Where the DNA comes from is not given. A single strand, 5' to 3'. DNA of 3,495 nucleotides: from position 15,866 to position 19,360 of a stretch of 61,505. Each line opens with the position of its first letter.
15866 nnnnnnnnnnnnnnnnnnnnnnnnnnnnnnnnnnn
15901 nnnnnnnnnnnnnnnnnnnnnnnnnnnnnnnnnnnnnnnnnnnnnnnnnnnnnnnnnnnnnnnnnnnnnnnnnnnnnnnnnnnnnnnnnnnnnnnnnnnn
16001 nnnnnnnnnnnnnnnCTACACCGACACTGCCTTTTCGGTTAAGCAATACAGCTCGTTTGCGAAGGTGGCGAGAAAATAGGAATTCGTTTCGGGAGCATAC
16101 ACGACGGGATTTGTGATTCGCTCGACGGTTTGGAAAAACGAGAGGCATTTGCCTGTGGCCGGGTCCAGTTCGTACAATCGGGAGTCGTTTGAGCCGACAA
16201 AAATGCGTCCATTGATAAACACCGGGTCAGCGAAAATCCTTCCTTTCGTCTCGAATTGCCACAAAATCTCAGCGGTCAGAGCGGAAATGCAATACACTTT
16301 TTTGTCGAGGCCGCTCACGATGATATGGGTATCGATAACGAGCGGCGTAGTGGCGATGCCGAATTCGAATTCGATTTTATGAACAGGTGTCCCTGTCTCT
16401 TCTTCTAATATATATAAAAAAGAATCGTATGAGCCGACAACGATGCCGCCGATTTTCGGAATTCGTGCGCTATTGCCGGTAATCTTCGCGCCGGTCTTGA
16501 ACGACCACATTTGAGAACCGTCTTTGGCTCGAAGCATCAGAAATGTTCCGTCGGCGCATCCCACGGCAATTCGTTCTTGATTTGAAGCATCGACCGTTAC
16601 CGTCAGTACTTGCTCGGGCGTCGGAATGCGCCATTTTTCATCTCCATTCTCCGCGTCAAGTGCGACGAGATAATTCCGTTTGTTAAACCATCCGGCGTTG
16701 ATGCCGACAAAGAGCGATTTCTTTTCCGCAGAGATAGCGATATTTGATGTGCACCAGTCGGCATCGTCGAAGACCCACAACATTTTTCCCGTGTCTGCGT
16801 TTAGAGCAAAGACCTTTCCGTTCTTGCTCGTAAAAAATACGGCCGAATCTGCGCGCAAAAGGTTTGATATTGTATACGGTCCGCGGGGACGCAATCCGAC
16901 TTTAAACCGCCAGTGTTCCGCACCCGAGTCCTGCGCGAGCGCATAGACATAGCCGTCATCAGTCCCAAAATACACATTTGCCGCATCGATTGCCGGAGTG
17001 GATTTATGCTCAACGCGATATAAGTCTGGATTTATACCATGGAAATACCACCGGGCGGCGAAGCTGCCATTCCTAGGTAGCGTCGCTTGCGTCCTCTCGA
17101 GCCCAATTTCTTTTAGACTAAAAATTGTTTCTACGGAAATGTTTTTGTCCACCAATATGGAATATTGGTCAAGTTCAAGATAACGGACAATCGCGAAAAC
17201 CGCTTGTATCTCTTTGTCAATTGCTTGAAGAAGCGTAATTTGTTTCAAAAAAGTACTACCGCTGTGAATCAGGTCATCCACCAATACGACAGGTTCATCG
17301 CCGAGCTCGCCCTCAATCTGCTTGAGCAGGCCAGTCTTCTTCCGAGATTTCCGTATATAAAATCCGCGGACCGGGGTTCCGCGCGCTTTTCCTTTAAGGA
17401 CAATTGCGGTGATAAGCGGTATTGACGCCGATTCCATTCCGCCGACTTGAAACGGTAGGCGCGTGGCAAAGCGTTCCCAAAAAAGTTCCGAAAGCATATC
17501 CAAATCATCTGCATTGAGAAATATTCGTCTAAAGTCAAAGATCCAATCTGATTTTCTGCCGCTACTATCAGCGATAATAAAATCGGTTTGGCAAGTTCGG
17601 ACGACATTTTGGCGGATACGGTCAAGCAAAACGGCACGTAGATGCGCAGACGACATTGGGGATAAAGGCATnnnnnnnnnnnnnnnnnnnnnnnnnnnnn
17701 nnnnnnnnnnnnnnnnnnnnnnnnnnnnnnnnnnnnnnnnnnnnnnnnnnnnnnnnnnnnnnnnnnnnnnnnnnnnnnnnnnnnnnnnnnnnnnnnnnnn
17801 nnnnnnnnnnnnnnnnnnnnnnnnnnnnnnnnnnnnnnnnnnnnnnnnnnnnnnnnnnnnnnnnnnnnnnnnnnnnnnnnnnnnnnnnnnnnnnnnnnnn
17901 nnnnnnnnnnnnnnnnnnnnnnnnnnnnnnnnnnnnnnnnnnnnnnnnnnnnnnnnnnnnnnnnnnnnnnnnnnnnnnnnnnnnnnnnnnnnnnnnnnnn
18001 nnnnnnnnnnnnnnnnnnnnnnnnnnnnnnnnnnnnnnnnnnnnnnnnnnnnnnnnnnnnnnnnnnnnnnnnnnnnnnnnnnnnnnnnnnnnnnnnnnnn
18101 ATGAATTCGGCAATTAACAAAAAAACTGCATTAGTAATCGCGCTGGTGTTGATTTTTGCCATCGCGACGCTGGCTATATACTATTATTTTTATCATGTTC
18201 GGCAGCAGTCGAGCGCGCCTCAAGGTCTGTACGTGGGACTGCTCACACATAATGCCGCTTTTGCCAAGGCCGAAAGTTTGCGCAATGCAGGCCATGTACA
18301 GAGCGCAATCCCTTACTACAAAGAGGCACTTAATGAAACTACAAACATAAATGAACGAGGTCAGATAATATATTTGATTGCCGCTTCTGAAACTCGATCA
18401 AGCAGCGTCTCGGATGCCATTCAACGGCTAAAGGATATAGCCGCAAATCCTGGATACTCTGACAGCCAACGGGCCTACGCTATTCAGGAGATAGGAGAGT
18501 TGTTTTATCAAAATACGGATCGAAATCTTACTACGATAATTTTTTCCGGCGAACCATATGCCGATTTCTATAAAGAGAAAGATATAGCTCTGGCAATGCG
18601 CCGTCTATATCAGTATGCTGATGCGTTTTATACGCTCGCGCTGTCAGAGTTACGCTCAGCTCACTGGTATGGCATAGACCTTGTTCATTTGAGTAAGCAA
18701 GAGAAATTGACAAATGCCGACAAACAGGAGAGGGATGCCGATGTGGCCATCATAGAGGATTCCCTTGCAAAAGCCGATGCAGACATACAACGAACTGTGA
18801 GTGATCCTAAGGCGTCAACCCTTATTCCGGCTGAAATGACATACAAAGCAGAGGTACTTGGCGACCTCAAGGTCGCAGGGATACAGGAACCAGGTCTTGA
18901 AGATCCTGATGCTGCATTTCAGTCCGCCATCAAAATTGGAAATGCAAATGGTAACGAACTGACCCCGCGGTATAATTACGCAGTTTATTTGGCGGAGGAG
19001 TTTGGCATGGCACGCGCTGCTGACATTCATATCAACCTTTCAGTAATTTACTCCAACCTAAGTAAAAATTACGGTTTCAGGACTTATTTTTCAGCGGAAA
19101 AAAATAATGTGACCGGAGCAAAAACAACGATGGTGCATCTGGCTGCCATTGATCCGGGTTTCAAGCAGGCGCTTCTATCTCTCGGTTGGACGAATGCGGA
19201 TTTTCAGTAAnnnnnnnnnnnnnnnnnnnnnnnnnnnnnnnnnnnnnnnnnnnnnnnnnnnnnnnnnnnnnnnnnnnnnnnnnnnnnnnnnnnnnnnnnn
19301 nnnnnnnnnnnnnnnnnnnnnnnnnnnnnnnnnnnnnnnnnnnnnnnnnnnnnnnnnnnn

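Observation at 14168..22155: Candidate new system: AMMECR1-toroid enzyme, PRTase-propeller fusion, Gly/Asp/Ser peptide, two TPRs and a surface protein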

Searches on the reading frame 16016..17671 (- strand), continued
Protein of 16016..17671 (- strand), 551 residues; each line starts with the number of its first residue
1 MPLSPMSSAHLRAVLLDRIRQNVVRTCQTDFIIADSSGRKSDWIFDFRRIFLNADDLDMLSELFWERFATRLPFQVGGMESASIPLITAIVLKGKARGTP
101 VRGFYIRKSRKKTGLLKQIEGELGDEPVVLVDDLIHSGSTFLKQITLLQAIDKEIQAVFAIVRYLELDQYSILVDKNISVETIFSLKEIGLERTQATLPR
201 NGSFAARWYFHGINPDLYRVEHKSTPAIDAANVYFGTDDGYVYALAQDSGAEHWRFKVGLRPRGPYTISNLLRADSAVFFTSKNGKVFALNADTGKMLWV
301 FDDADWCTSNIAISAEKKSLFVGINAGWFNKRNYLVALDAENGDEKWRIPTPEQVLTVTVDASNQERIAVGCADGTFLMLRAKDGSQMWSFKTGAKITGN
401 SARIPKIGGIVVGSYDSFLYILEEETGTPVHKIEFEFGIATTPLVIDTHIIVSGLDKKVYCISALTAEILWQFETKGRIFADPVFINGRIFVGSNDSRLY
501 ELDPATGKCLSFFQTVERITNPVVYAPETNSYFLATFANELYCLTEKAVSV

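Call 54: search_protein_families(library=pfam, proteins=[P0069, P0067, L021:232-2340:+, L050:8257-10350:+], max_evalue=0.001)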
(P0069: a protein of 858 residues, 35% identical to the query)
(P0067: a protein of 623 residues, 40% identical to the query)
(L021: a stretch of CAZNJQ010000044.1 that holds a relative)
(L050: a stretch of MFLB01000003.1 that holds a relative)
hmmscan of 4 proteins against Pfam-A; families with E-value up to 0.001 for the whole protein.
P0069 (858 aa): 10 families
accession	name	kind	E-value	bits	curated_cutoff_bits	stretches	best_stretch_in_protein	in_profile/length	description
PF13570.13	Beta-prop_ACSF4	-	9.7e-58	196.5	133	2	639-854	29-246/329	Beta-alanine-activating enzyme, beta-propeller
PF13360.13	PQQ_2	-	9.1e-30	104.5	27.6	2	511-659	14-148/233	Outer membrane protein assembly factor BamB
PF00551.24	Formyl_trans_N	-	6.8e-26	91.6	26.1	1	45-178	47-177/181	Formyl transferase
PF01011.28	PQQ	-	9.3e-12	44.9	26.7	1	559-609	30-85/595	Glucose/ethanol/alcohol dehydrogenase, beta-propeller domain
PF23414.1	Beta-prop_EML_2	-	4.2e-08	33.3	90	1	643-763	24-144/266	Echinoderm microtubule-associated protein second beta-propeller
PF25174.1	Beta-prop_THOC3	-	2.1e-06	27.4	305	1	638-775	109-247/272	THOC3 beta-propeller domain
PF24796.1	WDR55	-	6.1e-06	25.9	200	1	640-828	76-270/296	WDR55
PF25173.1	Beta-prop_WDR3_1st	-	2.5e-05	24.5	154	1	644-767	14-139/184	WDR3 first beta-propeller domain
PF25171.1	Beta-prop_WDR36-Utp21_1st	-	5.5e-05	23.2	80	0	667-755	158-249/266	WDR36/Utp21 first beta-propeller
PF24807.1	WD40_CDC20-Fz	-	0.00071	19.4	200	0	667-772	17-122/292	CDC20/Fizzy WD40 domain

P0067 (623 aa): 5 families
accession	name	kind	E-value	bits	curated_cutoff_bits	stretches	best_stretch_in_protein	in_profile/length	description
PF13570.13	Beta-prop_ACSF4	-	8.1e-51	173.8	133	2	404-616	29-242/329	Beta-alanine-activating enzyme, beta-propeller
PF13360.13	PQQ_2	-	1e-39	137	27.6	2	277-424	15-147/233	Outer membrane protein assembly factor BamB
PF01011.28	PQQ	-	2e-12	47.1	26.7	0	324-375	30-86/595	Glucose/ethanol/alcohol dehydrogenase, beta-propeller domain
PF25174.1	Beta-prop_THOC3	-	2.5e-06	27.1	305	0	517-612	58-153/272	THOC3 beta-propeller domain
PF23414.1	Beta-prop_EML_2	-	0.00038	20.4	90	0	380-461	43-119/266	Echinoderm microtubule-associated protein second beta-propeller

L021:232-2340:+ (702 aa): 12 families
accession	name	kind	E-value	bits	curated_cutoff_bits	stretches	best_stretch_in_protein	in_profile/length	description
PF13570.13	Beta-prop_ACSF4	-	1e-57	196.5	133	3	484-696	29-242/329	Beta-alanine-activating enzyme, beta-propeller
PF13360.13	PQQ_2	-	5.2e-34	118.4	27.6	2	375-502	27-146/233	Outer membrane protein assembly factor BamB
PF01011.28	PQQ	-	1.5e-14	54.1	26.7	1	403-456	29-87/595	Glucose/ethanol/alcohol dehydrogenase, beta-propeller domain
PF23414.1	Beta-prop_EML_2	-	5.9e-09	36.1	90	1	432-581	16-159/266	Echinoderm microtubule-associated protein second beta-propeller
PF24796.1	WDR55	-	2.8e-08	33.6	200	2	518-651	67-204/296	WDR55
PF25174.1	Beta-prop_THOC3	-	9e-08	31.9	305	1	425-587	99-254/272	THOC3 beta-propeller domain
PF25293.1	Beta-prop_EMC1_N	-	2.8e-05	24.3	34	1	486-586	43-147/219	EMC1 N-terminal beta-propeller domain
PF24807.1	WD40_CDC20-Fz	-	3e-05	23.9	200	1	515-621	19-126/292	CDC20/Fizzy WD40 domain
PF25173.1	Beta-prop_WDR3_1st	-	3.4e-05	24.1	154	1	490-619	15-146/184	WDR3 first beta-propeller domain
PF25171.1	Beta-prop_WDR36-Utp21_1st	-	4e-05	23.6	80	0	519-587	123-191/266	WDR36/Utp21 first beta-propeller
PF00156.33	Pribosyltran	-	0.00018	21.3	26.3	1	198-298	4-111/158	Phosphoribosyl transferase domain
PF24805.1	EIF3I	-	0.00095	18.8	200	0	507-595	149-237/324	EIF3I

L050:8257-10350:+ (697 aa): 5 families
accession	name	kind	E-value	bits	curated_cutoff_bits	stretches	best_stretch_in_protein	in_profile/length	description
PF13570.13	Beta-prop_ACSF4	-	2.9e-40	139.1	133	3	348-513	60-212/329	Beta-alanine-activating enzyme, beta-propeller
PF13360.13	PQQ_2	-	3.9e-33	115.5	27.6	2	326-468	16-144/233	Outer membrane protein assembly factor BamB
PF01011.28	PQQ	-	1.7e-15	57.2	26.7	1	371-420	29-83/595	Glucose/ethanol/alcohol dehydrogenase, beta-propeller domain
PF00156.33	Pribosyltran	-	0.00038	20.3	26.3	1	177-264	24-114/158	Phosphoribosyl transferase domain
PF25293.1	Beta-prop_EMC1_N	-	0.00087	19.5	34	0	454-557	43-138/219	EMC1 N-terminal beta-propeller domain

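Call 56: find_encoding_contigs(protein=P0069, flank=10000, max_places=2)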
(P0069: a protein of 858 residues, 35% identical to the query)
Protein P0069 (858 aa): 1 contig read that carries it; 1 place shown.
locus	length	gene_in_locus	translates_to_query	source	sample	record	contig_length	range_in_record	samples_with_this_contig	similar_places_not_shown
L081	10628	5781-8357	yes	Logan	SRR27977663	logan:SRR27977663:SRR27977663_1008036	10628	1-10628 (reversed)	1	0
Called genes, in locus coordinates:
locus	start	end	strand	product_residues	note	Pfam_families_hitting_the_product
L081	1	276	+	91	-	?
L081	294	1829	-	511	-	PF02624:YcaO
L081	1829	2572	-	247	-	PF00881:Nitroreductase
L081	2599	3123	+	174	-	-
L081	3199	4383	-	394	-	-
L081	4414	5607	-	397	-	PF01079:Hint (weak), PF07591:PT-HINT (faint), PF13403:Hint_2 (faint), PF14890:Intein_splicing (faint)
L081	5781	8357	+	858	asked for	PF00551:Formyl_trans_N, PF23414:Beta-prop_EML_2 (faint), PF01011:PQQ (faint), PF13360:PQQ_2, PF13570:Beta-prop_ACSF4, PF25174:Beta-prop_THOC3 (weak), PF13570:Beta-prop_ACSF4, PF13360:PQQ_2, +1 more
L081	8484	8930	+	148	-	PF00581:Rhodanese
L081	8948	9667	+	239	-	PF13462:Thioredoxin_4, PF01323:DSBA (faint)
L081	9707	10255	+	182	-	-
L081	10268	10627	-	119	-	?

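Call 65: find_related_loci(query=A5, collection=genome_contigs, flank=6000)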
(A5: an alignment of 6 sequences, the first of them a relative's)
Query A5 (515 aa) in genome_contigs; peptide patterns used: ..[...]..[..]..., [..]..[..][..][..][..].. (x = any residue, [..] = any of these).
341 stretches matched a pattern; 30 encode a relative of the query (tblastn E <= 1e-3); 29 distinct loci.
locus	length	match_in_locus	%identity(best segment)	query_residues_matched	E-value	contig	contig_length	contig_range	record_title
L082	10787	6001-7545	100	1-515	0e+0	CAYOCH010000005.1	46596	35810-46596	MAG TPA_asm: uncultured Candidatus Saccharibacteria bacterium isolate SRP093762_co1_108 genome assembly, contig: NODE_49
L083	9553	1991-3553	48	1-515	3e-161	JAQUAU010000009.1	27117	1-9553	MAG: Candidatus Paceibacterota bacterium isolate STC_91 NODE_3623_length_27117_cov_3.279993_Sandtown_C, whole genome sho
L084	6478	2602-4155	39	2-515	1e-103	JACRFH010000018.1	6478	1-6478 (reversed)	MAG: Candidatus Kaiserbacteria bacterium isolate NC_groundwater_1720_Pr3_B-0.1um_51_29 SR-2_scaffold_141_1085423, whole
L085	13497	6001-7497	38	15-515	4e-102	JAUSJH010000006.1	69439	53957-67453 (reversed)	MAG: bacterium isolate E14_metabat.bin.296 E14_k141_1450794, whole genome shotgun sequence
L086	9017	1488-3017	37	10-515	8e-100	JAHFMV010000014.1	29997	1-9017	MAG: Candidatus Kaiserbacteria bacterium isolate nzgw465 NODE_2021_length_29998_cov_5.242829, whole genome shotgun seque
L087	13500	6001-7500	37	16-514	3e-98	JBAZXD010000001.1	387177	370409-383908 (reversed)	MAG: Candidatus Paceibacterota bacterium isolate SO_2017_GW1_48 NODE_180_length_387177_cov_1.739612_OW334_2017, whole ge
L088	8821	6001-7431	39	40-515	9e-94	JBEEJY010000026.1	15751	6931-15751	MAG: Candidatus Parcubacteria bacterium isolate cobbmillcreek_2019_sw_WHONDRS-S19S_0090_B_bin.4 scaffold_1040631, whole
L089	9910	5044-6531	36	24-515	7e-91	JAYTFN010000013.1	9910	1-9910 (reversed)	MAG: Candidatus Adlerbacteria bacterium isolate GFS_2183 GFS_2183_12, whole genome shotgun sequence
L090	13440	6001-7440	37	40-515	2e-88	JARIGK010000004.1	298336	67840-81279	MAG: Candidatus Adlerbacteria bacterium isolate CullarsAll.DT.02 k141_615791, whole genome shotgun sequence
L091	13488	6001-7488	35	13-507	1e-86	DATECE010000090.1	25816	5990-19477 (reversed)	MAG TPA_asm: Candidatus Paceibacterota bacterium isolate SMAG_U8263 k141_2227548, whole genome shotgun sequence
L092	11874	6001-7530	34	16-515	2e-84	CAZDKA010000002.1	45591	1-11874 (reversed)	MAG TPA_asm: uncultured Candidatus Saccharibacteria bacterium isolate SRP269290_co3_436 genome assembly, contig: NODE_64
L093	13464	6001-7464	33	27-515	2e-81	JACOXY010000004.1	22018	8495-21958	MAG: Candidatus Liptonbacteria bacterium isolate NC_groundwater_165_Ag_S-0.1um_43_15 S4_GD2017_2_S1_scaffold_1544, whole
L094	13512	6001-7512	33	27-515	2e-81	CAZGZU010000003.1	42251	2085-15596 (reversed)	MAG TPA_asm: uncultured Candidatus Saccharibacteria bacterium isolate binchicken_co178_102 genome assembly, contig: NODE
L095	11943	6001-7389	34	47-501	2e-75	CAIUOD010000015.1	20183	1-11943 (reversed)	Candidatus Adlerbacteria bacterium isolate MJ-time_bin-4889 genome assembly, contig: bin-4889:15/41, whole genome shotgu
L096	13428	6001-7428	34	43-514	4e-75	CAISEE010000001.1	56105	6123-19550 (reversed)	Candidatus Adlerbacteria bacterium isolate C24_bin-2304 genome assembly, contig: bin-2304:01/56, whole genome shotgun se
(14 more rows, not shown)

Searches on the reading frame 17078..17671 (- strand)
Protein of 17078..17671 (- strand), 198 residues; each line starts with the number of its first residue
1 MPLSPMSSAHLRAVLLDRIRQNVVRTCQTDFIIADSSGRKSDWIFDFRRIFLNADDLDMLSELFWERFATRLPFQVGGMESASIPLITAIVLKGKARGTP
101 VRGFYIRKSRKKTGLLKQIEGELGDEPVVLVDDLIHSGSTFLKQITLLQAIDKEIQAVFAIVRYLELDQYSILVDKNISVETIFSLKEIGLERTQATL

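Call 74: search_solved_structures(query=window:17078-17671:-, max_evalue=0.01, show_alignments=3)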
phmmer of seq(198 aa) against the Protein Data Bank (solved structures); distinct sequences matched with E-value up to 0.01: 6.
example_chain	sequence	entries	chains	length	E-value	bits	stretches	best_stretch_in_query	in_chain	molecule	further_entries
2p1z_A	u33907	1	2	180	2.1e-10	43.7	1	34-191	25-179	Phosphoribosyltransferase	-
5hkf_A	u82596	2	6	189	2.7e-10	43.4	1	33-164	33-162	Orotate phosphoribosyltransferase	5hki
5hkl_A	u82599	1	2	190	2.8e-10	43.4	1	33-164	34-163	Orotate phosphoribosyltransferase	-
2yzk_A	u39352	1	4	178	1e-06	31.7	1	27-157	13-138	Orotate phosphoribosyltransferase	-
3qw4_B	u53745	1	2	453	0.0016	21.4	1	36-162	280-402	UMP synthase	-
3dez_A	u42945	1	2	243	0.0057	19.5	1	48-171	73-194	Orotate phosphoribosyltransferase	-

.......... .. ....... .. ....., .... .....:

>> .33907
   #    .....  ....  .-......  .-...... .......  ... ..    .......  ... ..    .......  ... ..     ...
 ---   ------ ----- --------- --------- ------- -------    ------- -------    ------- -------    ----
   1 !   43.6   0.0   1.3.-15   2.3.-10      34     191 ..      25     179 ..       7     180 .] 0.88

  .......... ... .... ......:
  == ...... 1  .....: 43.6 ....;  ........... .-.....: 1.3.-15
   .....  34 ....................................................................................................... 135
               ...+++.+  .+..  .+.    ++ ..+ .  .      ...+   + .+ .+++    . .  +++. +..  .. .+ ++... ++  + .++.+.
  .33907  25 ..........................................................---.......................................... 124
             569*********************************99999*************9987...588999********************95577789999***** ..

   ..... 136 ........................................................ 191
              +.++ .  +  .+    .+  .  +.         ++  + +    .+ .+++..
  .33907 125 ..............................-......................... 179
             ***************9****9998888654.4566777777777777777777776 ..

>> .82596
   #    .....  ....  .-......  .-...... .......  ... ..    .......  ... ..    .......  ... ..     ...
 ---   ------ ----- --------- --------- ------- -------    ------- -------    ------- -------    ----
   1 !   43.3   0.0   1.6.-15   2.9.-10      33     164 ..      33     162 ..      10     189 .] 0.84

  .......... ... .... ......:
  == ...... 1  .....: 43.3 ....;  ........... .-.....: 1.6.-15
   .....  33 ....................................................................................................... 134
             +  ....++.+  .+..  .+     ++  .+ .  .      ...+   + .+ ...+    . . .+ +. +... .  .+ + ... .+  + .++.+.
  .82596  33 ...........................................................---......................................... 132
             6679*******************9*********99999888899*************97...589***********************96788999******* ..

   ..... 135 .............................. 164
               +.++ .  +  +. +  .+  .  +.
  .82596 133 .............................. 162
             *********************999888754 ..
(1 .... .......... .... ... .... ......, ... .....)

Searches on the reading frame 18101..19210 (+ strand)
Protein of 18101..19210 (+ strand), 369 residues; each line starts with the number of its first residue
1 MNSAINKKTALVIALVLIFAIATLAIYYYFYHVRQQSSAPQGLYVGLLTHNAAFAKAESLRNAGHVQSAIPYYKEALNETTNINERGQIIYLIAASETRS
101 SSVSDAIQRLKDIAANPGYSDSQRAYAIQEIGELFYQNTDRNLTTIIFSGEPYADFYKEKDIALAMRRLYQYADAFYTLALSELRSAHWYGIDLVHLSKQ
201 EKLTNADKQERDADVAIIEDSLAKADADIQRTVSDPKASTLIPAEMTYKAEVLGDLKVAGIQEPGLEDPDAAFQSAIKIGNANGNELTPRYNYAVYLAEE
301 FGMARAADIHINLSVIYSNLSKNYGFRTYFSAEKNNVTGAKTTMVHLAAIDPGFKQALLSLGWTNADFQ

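Call 3: search_protein_families(library=pfam, proteins=[window:18101-19210:+], max_evalue=0.01)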
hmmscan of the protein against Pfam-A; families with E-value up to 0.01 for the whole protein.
window:18101-19210:+ (369 aa): 3 families
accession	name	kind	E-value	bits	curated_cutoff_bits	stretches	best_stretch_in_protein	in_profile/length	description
PF12688.13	TPR_5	-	0.00074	20.2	24.2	1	51-118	2-69/119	Tetratrico peptide repeat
PF07719.23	TPR_2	-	0.0093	16.5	27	0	52-78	3-29/34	Tetratricopeptide repeat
PF03601.19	Cons_hypoth698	-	0.0098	15.3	24.5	0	4-57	138-191/304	Conserved hypothetical protein 698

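Call 4: search_protein_families(library=ncbifam, proteins=[window:18101-19210:+], max_evalue=0.01)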
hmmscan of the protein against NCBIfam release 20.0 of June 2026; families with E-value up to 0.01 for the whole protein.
window:18101-19210:+ (369 aa): 2 families
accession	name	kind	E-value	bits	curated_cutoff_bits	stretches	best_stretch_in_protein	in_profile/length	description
NF052312.1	T9SS_PorW_SprE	equivalog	0.00028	19.6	250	1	51-140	254-343/716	type IX secretion system periplasmic lipoprotein PorW/SprE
TIGR02795.1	tol_pal_ybgF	equivalog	0.0049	17.5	90.1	1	48-123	37-110/119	tol-pal system protein YbgF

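Call 5: search_protein_families(library=padloc, proteins=[window:18101-19210:+], max_evalue=0.01)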
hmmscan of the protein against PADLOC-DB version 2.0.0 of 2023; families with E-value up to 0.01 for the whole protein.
window:18101-19210:+ (369 aa): 0 families

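Call 83: search_solved_structures(query=A7, max_evalue=1)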
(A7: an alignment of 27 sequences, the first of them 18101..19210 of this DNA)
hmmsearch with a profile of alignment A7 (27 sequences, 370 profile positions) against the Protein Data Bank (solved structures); distinct sequences matched with E-value up to 1: 40.
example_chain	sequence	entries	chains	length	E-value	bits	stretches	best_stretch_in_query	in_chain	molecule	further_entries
9qhb_A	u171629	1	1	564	4.3e-24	88.6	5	55-112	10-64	Engineered tetratricopeptide repeat protein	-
8bu0_A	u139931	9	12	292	3.2e-17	65.9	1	55-88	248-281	Consensus tetratricopeptide repeat protein | Crystal structure of an 8-repeat consensus TPR superhelix with Zinc. | Monomer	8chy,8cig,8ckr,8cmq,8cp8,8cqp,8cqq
9qhc_A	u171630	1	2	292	2.1e-14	56.7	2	55-111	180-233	Engineered tetratricopeptide repeat protein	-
7obi_A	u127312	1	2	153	2.6e-12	49.8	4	61-87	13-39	CTPR-rv4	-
9gzg_A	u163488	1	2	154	1.5e-10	44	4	59-89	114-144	Engineered CTPR protein with glutamic acids for conductivity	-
2fo7_A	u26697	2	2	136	1.9e-09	40.4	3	55-86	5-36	SYNTHETIC CONSENSUS TPR PROTEIN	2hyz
8ch0_A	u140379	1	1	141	2e-09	40.3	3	55-86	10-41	Consensus tetratricopeptide repeat protein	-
1na0_A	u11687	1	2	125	2.4e-09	40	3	55-89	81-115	designed protein CTPR3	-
2wqh_A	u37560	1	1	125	6.9e-09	38.5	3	55-89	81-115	CTPR3Y3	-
3kd7_A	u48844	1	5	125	1.9e-08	37.1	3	55-89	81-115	CTPR390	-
1na3_A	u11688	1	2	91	8.5e-07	31.7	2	55-89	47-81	designed protein CTPR2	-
6v8e_A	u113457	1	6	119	2e-06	30.4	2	55-89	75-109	Designed protein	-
5hrz_A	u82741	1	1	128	6.5e-06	28.7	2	55-89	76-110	TPR domain protein 1na0C3_3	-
6vfh_A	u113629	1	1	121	1.5e-05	27.6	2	55-87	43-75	T33_dn10A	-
6vfi_B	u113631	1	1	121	2.5e-05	26.8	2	55-87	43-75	O43_dn18B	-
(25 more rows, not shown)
